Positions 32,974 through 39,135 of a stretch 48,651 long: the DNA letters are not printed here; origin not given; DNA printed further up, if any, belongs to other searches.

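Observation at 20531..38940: Unclassified ~270-350 aa module repeated eight times across four giant surface proteins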

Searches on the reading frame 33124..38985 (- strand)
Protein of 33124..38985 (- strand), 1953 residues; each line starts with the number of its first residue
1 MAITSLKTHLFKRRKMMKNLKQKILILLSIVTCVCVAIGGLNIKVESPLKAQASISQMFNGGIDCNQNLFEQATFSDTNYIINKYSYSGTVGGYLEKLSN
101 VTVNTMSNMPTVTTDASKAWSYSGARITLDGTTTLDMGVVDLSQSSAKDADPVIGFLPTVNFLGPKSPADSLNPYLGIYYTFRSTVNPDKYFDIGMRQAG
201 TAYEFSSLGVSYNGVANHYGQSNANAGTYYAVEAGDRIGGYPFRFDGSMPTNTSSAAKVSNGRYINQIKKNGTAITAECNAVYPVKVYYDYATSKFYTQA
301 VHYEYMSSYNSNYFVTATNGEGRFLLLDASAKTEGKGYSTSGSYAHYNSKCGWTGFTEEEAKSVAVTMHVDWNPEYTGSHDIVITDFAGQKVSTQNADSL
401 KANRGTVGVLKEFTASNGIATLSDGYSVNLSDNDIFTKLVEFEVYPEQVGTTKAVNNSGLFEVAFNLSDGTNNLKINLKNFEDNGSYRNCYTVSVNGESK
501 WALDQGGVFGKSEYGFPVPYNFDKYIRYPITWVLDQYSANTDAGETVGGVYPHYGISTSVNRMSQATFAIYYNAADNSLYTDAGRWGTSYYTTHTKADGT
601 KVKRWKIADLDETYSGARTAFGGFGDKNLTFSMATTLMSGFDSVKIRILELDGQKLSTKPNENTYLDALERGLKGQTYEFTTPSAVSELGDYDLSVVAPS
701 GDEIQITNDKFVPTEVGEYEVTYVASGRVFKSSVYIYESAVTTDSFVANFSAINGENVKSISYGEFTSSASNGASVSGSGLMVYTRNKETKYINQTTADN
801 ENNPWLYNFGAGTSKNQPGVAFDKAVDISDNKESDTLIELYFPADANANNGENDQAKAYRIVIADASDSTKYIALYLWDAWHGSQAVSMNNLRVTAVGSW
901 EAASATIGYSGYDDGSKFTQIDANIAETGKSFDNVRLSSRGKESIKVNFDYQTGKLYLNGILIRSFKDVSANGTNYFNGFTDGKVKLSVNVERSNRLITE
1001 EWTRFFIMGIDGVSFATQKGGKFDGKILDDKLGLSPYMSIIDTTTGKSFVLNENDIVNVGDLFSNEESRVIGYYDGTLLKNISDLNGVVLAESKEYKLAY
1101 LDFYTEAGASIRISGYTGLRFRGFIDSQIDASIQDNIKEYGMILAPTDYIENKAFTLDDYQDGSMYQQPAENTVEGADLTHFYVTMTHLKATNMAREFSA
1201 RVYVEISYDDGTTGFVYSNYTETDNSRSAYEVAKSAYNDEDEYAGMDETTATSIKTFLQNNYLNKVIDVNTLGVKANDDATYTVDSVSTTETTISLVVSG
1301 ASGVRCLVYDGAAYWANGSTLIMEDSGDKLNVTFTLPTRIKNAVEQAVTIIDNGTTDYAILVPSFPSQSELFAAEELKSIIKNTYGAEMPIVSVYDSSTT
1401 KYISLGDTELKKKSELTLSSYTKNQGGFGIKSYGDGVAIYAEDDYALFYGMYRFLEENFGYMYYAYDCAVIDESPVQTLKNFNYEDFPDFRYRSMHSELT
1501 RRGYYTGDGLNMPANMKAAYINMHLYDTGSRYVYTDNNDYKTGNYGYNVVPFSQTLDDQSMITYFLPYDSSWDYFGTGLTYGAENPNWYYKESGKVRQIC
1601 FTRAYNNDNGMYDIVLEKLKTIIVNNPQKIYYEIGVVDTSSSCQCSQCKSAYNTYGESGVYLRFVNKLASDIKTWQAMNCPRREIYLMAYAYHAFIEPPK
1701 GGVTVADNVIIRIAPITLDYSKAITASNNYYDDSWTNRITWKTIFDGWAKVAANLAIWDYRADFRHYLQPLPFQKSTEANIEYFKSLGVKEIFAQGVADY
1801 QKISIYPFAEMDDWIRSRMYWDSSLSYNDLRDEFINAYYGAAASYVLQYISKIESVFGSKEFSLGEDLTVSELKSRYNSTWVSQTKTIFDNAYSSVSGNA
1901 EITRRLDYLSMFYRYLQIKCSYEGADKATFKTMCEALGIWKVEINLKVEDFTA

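Call 3: search_protein_families(library=pfam, proteins=[window:33124-38985:-], max_evalue=0.01)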
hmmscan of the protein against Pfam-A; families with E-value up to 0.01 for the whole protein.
window:33124-38985:- (1953 aa): 1 family
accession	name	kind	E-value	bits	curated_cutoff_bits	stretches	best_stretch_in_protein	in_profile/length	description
PF16126.11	DUF4838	-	6.1e-52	177.2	26.6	1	1476-1850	15-324/325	Domain of unknown function (DUF4838)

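Call 8: search_protein_families(library=ncbifam, proteins=[window:33124-38985:-], max_evalue=1)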
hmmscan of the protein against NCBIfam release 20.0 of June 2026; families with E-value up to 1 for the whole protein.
window:33124-38985:- (1953 aa): 0 families

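Call 9: search_solved_structures(query=window:33124-38985:-, max_evalue=1)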
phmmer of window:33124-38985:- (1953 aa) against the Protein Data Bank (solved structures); distinct sequences matched with E-value up to 1: 3.
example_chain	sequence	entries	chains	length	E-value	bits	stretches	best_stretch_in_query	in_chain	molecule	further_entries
9vfj_D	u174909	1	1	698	0.02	15.1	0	1851-1945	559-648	Photosystem I reaction center subunit II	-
6sk5_A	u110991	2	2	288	0.33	11.1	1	168-253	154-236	Rhinovirus B5 VP1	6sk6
9vjs_D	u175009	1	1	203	0.85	9.7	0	1851-1946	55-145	PsaD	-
